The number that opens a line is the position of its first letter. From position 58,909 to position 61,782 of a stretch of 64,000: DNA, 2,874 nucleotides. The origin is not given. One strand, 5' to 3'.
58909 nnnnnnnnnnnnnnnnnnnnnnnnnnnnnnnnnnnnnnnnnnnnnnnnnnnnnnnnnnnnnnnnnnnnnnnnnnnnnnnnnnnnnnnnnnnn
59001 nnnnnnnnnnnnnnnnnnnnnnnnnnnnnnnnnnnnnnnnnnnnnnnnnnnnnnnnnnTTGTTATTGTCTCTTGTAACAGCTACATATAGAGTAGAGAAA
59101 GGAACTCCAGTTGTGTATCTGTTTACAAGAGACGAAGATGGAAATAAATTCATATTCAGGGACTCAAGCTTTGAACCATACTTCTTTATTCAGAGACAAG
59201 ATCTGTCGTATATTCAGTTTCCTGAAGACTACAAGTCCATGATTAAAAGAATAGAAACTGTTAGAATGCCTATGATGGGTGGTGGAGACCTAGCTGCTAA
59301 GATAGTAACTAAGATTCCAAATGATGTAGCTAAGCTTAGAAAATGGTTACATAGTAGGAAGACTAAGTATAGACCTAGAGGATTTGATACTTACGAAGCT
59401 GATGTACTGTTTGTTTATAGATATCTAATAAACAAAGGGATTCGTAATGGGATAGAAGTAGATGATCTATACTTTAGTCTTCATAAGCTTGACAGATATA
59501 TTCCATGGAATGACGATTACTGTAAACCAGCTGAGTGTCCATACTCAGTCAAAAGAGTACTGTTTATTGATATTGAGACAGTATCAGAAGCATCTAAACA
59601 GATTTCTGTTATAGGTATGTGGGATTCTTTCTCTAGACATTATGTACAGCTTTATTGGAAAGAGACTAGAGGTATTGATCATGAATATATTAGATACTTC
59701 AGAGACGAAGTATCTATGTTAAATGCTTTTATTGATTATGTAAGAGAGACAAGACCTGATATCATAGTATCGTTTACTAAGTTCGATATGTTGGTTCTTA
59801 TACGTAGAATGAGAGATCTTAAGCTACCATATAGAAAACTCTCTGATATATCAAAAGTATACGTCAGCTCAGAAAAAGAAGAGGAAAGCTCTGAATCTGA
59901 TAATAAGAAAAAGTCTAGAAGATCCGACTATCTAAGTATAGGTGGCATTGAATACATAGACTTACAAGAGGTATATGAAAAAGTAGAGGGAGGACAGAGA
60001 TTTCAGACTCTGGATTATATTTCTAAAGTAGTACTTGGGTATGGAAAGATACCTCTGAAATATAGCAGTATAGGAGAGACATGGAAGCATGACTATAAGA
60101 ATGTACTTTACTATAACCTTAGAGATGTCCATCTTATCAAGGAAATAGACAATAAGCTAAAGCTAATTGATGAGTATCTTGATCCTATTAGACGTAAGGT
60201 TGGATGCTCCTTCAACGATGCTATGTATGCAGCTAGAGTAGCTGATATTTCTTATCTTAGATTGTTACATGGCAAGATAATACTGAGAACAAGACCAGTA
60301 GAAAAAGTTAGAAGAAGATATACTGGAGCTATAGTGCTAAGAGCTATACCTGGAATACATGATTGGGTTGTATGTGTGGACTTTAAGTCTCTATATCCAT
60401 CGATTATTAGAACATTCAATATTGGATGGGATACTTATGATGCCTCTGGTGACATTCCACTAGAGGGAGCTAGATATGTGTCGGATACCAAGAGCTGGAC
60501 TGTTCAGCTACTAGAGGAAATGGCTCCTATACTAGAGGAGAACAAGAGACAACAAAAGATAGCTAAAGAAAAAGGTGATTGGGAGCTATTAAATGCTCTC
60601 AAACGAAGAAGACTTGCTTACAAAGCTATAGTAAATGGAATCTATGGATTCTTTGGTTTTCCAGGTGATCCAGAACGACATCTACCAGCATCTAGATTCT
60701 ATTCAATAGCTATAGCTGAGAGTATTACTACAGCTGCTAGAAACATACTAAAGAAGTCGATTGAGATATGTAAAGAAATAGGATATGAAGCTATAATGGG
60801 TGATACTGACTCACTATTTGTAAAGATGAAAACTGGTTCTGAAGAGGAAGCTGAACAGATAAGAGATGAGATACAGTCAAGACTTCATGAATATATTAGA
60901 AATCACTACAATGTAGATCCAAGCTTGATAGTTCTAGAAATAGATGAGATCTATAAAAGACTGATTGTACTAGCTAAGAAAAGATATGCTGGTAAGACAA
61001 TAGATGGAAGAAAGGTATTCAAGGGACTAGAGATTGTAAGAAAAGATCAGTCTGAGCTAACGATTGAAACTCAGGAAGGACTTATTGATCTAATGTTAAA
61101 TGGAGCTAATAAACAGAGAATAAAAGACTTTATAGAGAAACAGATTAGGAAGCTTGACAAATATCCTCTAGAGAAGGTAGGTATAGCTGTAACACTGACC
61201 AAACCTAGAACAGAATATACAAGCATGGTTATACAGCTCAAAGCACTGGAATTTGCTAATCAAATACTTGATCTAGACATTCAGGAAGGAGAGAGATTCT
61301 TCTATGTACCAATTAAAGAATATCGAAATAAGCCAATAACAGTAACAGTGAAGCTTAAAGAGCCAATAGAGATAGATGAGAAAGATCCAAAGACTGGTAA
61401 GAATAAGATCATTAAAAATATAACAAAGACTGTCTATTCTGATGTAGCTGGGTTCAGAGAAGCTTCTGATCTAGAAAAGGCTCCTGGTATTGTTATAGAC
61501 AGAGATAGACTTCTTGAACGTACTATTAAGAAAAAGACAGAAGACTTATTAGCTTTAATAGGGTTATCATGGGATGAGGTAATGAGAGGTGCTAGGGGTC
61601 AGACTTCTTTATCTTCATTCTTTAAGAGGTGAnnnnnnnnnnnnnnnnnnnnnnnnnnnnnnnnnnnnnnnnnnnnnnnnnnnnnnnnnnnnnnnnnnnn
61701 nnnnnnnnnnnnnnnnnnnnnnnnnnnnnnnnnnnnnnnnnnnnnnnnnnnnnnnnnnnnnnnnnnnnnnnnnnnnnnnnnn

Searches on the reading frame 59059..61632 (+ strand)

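Call 11: search_protein_families(library=pfam, proteins=[window:59059-61632:+], max_evalue=0.01)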
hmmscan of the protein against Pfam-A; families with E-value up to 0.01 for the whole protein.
window:59059-61632:+ (857 aa): 2 families
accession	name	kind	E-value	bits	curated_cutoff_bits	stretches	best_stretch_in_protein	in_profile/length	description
PF00136.26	DNA_pol_B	-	6.9e-44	150.8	23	1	404-761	25-417/453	DNA polymerase family B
PF03104.25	DNA_pol_B_exo1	-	3.5e-13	50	23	1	110-308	2-230/242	DNA polymerase family B, exonuclease domain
